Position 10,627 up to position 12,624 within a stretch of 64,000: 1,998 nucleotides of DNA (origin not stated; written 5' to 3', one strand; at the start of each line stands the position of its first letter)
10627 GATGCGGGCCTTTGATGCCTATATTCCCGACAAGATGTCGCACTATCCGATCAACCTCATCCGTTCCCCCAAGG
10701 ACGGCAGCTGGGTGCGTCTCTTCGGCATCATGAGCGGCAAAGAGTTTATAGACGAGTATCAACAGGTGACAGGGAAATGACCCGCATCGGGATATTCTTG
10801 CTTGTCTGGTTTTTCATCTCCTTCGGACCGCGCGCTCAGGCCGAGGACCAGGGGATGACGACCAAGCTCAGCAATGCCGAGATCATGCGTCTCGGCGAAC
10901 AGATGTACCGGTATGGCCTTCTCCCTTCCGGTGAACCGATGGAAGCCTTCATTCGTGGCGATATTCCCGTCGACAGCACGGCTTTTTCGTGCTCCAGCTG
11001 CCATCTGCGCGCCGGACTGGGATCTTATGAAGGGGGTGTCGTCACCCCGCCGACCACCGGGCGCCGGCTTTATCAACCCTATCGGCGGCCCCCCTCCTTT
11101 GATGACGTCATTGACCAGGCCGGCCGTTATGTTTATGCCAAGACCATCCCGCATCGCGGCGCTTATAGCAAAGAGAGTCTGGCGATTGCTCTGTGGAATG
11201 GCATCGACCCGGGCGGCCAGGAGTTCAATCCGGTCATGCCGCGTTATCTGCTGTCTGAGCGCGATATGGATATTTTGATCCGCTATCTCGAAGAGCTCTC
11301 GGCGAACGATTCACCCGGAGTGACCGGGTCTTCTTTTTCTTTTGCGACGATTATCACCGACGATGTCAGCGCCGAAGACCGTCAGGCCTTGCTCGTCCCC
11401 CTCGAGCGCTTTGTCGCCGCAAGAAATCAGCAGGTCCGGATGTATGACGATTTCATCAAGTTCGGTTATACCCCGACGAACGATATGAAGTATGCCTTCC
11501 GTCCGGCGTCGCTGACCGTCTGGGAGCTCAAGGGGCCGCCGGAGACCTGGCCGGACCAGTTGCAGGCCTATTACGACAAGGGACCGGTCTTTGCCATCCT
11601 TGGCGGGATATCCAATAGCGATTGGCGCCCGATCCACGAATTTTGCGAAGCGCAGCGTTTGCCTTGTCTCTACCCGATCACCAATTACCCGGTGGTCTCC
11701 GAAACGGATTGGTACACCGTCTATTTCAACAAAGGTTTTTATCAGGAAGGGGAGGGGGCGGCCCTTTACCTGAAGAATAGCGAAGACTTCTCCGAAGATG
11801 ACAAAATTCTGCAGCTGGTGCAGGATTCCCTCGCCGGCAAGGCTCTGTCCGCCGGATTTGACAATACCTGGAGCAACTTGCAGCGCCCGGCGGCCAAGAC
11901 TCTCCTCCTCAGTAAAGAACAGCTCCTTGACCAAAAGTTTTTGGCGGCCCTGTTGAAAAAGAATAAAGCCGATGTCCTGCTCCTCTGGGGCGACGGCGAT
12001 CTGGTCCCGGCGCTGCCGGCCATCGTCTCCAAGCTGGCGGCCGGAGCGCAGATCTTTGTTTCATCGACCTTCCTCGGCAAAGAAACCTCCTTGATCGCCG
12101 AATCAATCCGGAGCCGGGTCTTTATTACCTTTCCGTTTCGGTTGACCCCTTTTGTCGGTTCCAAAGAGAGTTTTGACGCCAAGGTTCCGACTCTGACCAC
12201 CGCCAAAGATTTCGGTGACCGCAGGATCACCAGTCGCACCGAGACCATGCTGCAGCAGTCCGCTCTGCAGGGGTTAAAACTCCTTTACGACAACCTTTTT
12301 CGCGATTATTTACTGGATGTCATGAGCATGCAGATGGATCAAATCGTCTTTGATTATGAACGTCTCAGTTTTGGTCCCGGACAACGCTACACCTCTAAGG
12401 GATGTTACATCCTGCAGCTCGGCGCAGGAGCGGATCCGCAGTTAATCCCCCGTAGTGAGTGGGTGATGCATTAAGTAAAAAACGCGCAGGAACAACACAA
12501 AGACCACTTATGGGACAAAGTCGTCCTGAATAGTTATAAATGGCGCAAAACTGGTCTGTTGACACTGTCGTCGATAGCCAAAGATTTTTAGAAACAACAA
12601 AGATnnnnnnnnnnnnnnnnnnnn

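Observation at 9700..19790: Extracellular copper-redox module (SCO + heme-c/PBP fusion + giant multicopper oxidase) embedded inside a capsule/EPS locus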

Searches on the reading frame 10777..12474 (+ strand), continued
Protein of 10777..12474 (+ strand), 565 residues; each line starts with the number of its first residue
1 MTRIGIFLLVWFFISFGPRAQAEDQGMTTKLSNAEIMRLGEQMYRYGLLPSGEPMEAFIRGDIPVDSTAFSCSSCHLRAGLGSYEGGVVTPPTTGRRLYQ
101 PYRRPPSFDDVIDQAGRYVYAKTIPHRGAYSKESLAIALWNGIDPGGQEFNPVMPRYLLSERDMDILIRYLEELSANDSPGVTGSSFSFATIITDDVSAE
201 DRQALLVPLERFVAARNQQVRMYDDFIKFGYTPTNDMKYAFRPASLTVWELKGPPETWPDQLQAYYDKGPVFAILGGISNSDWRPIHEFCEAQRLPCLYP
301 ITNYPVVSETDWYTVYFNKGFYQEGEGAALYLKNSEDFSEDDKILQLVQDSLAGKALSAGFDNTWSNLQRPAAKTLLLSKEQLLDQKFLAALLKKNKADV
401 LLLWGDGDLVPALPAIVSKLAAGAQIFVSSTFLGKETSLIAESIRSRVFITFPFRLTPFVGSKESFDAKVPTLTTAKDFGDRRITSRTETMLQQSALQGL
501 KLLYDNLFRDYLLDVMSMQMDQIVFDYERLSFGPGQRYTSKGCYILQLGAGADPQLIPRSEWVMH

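Call 40: fold_search(model_id=the predicted structure, library=pdb)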
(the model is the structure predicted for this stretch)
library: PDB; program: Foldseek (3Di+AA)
matches with E <= 10: 1655; with E <= 0.001: 864
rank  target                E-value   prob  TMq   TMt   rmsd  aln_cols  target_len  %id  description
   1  4n03                  1.1e-08  1.00  0.30  0.41   7.3       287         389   16  Fatty acid ABC transporter substrate-binding protein from Thermomonospora curvata (released 2013-10-16)
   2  3hut                  1.3e-08  1.00  0.33  0.51  10.9       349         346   10  Crystal structure of a putative branched-chain amino acid ABC transporter from Rhodospirillum rubrum (released 2009-06-30)
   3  4q6w_A                2.2e-08  1.00  0.34  0.48   8.9       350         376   13  Crystal Structure of Periplasmic Binding Protein type 1 from Bordetella pertussis Tohama I complexed with 3-Hydroxy Be (released 2014-07-02)
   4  7yfi_A                2.6e-08  1.00  0.30  0.24   8.6       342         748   11  Structure of the Rat tri-heteromeric GluN1-GluN2A-GluN2C NMDA receptor in complex with glycine and glutamate (released 2023-03-29)
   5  4q6w_B                3.0e-08  1.00  0.34  0.48   8.5       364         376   13  Crystal Structure of Periplasmic Binding Protein type 1 from Bordetella pertussis Tohama I complexed with 3-Hydroxy Be (released 2014-07-02)
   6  1usg                  4.8e-08  1.00  0.32  0.46   9.1       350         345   12  L-leucine-binding protein, apo form (released 2003-12-18)
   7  4evq_A                5.7e-08  1.00  0.32  0.48  11.5       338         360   11  Crystal structure of ABC transporter from R. palustris - solute binding protein (RPA0668) in complex with 4-hydroxyben (released 2012-05-23)
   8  8jj1_B                5.7e-08  1.00  0.30  0.23   8.3       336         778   13  Cryo-EM structure of GluN1-2A NMDAR in complex with human Fab2G7 in two fab conformation (released 2024-06-05)
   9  9c7q_C                5.7e-08  1.00  0.30  0.23   8.4       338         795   12  Diheteromeric NMDA receptor GluN1/GluN2A, in complex with glycine and glutamate (released 2025-09-24)
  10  4m88                  6.8e-08  1.00  0.33  0.48   9.3       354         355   15  Crystal structure of extracellular ligand-binding receptor from Verminephrobacter eiseniae ef01-2 (released 2013-11-06)
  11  3ckm                  7.2e-08  1.00  0.32  0.51   9.2       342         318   11  LpoA (YraM) C-domain from Haemophilus influenzae, a regulator of PBP1A (released 2008-05-13)
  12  4mpt_A                1.2e-07  1.00  0.35  0.49   8.3       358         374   12  Crystal Structure of Periplasmic binding Protein Type 1 from Bordetella pertussis Tohama I (released 2013-12-11)
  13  8e98_A                1.2e-07  1.00  0.30  0.27   9.6       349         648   11  D-cycloserine and glutamate bound Human GluN1a-GluN2C NMDA receptor in nanodisc - intact conformation (released 2022-12-07)
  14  3h5l_A                1.3e-07  1.00  0.38  0.52   7.5       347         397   14  Crystal structure of a putative branched-chain amino acid ABC transporter from Silicibacter pomeroyi (released 2009-05-05)
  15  9iyq_A                1.3e-07  1.00  0.33  0.25   6.5       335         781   11  Structure of the human GluN1-N2B NMDA receptors in the Mg2+ free state (released 2025-03-05)
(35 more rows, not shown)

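Call 44: search_protein_representatives(protein=window:10777-12474:+)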
Query: 565 residues. Proteins with E-value up to 0.001 (for the whole library): 2104; up to 1e-10: 1183; up to 1e-30: 603. The best 150 are listed.
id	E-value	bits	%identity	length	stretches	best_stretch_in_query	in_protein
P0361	2.7e-211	719.6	60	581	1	29-564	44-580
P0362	4.3e-152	524.2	45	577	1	4-565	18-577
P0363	1.6e-150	519.0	46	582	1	13-565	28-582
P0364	1.1e-149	516.3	66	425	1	43-379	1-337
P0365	8.0e-147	506.8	47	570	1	8-565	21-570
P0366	1.3e-144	499.5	45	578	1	31-564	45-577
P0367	9.9e-141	486.7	46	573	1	24-564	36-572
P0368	8.6e-137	473.7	46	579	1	25-565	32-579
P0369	8.4e-133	460.5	42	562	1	31-565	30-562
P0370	1.1e-132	460.1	45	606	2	31-489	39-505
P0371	7.8e-130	450.7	43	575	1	36-565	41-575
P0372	1.1e-128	446.9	44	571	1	28-565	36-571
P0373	4.3e-128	445.0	42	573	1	34-565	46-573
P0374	8.0e-128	444.1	41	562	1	4-565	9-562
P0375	1.2e-125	436.8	44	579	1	31-565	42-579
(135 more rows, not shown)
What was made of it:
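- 10777..12474 (+): MofC-like protein, 565 aa: signal peptide, a class-I monoheme cytochrome c domain (about aa 30-175) and a type-I periplasmic-binding-protein domain (about aa 185-565). The family has 603 clusters at 50% identity with E<=1e-30 (call 44).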

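Call 57: predict_structure(alignment_id=A2)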
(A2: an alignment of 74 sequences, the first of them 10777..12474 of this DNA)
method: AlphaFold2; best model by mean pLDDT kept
length: 565 residues; sequences in the alignment: 74
mean_pLDDT: 89.1   pTM: 0.89
mean pLDDT of the five models: 89.1, 88.4, 88.2, 87.8, 87.7
residues with pLDDT >= 90: 430; 70-90: 54; 50-70: 67; < 50: 14
segments of 3 or more residues with pLDDT < 50: 118-121, 471-477
pLDDT, mean of each block of 10 residues (from residue 1): 60 59 60 97 98 96 94 95 84 94 66 52 78 98 94 93 97 96 96 97 96 94 87 59 95 98 98 98 98 98 97 97 98 96 98 98 98 98 96 97 97 96 97 94 98 82 53 43 86 93 91 94 89 93 96 92 80
secondary structure, 60 per line:
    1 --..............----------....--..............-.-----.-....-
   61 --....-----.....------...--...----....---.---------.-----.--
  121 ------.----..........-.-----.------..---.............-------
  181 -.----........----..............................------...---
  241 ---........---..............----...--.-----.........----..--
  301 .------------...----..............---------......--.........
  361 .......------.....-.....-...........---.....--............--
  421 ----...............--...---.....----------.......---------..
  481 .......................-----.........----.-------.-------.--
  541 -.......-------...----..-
elements in order: H3-16 H27-30 H33-46 E56-59 E63-66 H72-76 E83-85 E88-90 H95-98 H132-141 H161-173 E187-194 H199-228 E244-251 H255-268 E273-275 H284-292 E314-316 H321-334 E344-349 H352-367 E374-378 H380-384 H386-396 E400-404 H407-418 E425-429 H430-439 E448-452 H463-469 H479-503 H509-517 E542-548 E556-558
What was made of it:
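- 10777..12474 (+): AF2 model: pLDDT 89, pTM 0.89 (call 57).
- Tried and rejected: It was replaced by a 74-sequence alignment (call 57).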

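Call 59: fold_search(model_id=the predicted structure, library=pdb)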
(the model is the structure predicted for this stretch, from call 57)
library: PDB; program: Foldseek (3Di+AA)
matches with E <= 10: 1798; with E <= 0.001: 832
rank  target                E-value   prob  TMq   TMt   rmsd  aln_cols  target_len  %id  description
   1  4n03                  3.2e-15  1.00  0.40  0.53   8.4       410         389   15  Fatty acid ABC transporter substrate-binding protein from Thermomonospora curvata (released 2013-10-16)
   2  4q6w_B                6.0e-13  1.00  0.44  0.61   6.5       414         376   14  Crystal Structure of Periplasmic Binding Protein type 1 from Bordetella pertussis Tohama I complexed with 3-Hydroxy Be (released 2014-07-02)
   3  4q6w_A                7.6e-13  1.00  0.44  0.62   6.4       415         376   14  Crystal Structure of Periplasmic Binding Protein type 1 from Bordetella pertussis Tohama I complexed with 3-Hydroxy Be (released 2014-07-02)
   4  4mpt_A                1.0e-12  1.00  0.43  0.60   6.4       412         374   14  Crystal Structure of Periplasmic binding Protein Type 1 from Bordetella pertussis Tohama I (released 2013-12-11)
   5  3hut                  3.2e-12  1.00  0.44  0.65   5.8       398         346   13  Crystal structure of a putative branched-chain amino acid ABC transporter from Rhodospirillum rubrum (released 2009-06-30)
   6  3i45                  1.2e-11  1.00  0.43  0.59   6.4       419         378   14  CRYSTAL STRUCTURE OF putative twin-arginine translocation pathway signal protein from Rhodospirillum rubrum Atcc 11170 (released 2009-07-14)
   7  4kv7                  1.4e-11  1.00  0.41  0.58   7.2       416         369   12  The crystal structure of a possible leucine/isoleucine/valine-binding protein from Rhodopirellula baltica SH 1 (released 2013-06-05)
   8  4nv3_A                1.6e-11  1.00  0.40  0.57   8.2       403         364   14  The crystal structure of a solute-binding protein (N280D mutant) from Anabaena variabilis ATCC 29413 in complex with v (released 2013-12-11)
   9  4obb_A                4.9e-11  1.00  0.39  0.56   8.3       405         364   13  The crystal structure of a solute-binding protein from Anabaena variabilis ATCC 29413 in complex with (3S)-3-methyl-2- (released 2014-03-19)
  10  3td9                  5.5e-11  1.00  0.41  0.60   7.5       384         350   10  Crystal structure of a Leucine binding protein LivK (TM1135) from Thermotoga maritima MSB8 at 1.90 A resolution (released 2011-09-07)
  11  4evq_A                5.8e-11  1.00  0.42  0.61   6.5       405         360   11  Crystal structure of ABC transporter from R. palustris - solute binding protein (RPA0668) in complex with 4-hydroxyben (released 2012-05-23)
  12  4gnr                  6.1e-11  1.00  0.38  0.56   7.0       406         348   10  1.0 Angstrom resolution crystal structure of the branched-chain amino acid transporter substrate binding protein LivJ fr (released 2012-09-05)
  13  4ey3                  7.3e-11  1.00  0.42  0.61   6.7       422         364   12  Crystal structure of solute binding protein of ABC transporter in complex with p-hydroxybenzoic acid (released 2012-05-30)
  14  4f8j                  8.7e-11  1.00  0.42  0.60   7.6       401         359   11  The structure of an aromatic compound transport protein from Rhodopseudomonas palustris in complex with p-coumarate (released 2012-09-26)
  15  4evq_B                1.2e-10  1.00  0.42  0.60   7.0       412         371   10  Crystal structure of ABC transporter from R. palustris - solute binding protein (RPA0668) in complex with 4-hydroxyben (released 2012-05-23)
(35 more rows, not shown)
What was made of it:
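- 10777..12474 (+): Foldseek hits to LIVBP-type binding proteins (call 59).
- On Mof/OmpB-type MCO gene cluster: PBP fold (calls 57, 59).
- On ABC-importer substrate-binding protein (type I PBP): Foldseek E~1e-15 to 1e-12, TM ~0.6 against the target (call 59).
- Checked: The C-terminal ~400 aa fold as a type-I periplasmic binding protein (calls 57, 59).
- The fold is LIVBP-like (call 59).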

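Call 75: search_protein_families(library=pfam, proteins=[L005:19045-20337:+, L003:422-1414:-, L002:4804-5580:+, L003:11994-12299:+], max_evalue=0.1)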
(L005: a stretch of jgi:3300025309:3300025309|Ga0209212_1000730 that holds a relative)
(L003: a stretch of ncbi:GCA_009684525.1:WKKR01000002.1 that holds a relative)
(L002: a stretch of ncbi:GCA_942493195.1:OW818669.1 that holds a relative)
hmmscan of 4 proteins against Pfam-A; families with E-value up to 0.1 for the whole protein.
L005:19045-20337:+ (430 aa): 0 families

L003:422-1414:- (330 aa): 0 families

L002:4804-5580:+ (258 aa): 0 families

L003:11994-12299:+ (101 aa): 1 family
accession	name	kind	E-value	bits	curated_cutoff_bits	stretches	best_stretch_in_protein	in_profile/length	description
PF15636.11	Tox-GHH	-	0.041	14.3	25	1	50-79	6-35/78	GHH signature containing HNH/Endo VII superfamily nuclease toxin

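Call 78: find_encoding_contigs(protein=P0002, flank=10000, max_places=2)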
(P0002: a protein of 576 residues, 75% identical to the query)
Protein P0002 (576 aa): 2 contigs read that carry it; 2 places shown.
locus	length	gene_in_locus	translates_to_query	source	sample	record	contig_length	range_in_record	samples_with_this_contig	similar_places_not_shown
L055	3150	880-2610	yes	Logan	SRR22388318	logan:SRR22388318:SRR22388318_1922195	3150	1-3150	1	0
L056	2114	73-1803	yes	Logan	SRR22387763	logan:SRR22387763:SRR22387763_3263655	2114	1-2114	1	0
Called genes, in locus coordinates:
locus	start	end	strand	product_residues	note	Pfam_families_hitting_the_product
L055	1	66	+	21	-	?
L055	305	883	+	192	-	PF02630:SCO1-SenC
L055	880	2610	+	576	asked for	PF13458:Peripla_BP_6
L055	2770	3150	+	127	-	?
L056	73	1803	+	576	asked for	PF13458:Peripla_BP_6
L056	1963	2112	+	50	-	?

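Call 82: find_related_loci(query=window:10777-12474:+, collection=metagenome_contigs, flank=10000)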
Query window:10777-12474:+ (565 aa) in metagenome_contigs; peptide patterns used: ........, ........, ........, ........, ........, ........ (x = any residue, [..] = any of these).
103 stretches matched a pattern; 1 encode a relative of the query (tblastn E <= 1e-3); 1 distinct loci.
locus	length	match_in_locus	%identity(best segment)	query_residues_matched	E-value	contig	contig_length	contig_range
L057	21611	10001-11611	65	31-565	0e+0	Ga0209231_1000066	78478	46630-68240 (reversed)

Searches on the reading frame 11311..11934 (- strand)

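Call 76: search_protein_families(library=pfam, proteins=[window:11311-11934:-], max_evalue=0.01)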
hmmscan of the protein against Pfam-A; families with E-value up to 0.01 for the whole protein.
window:11311-11934:- (207 aa): 1 family
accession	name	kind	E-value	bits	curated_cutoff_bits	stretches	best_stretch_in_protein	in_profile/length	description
PF05455.17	GvpH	-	0.0026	18.3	22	1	138-191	80-137/177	GvpH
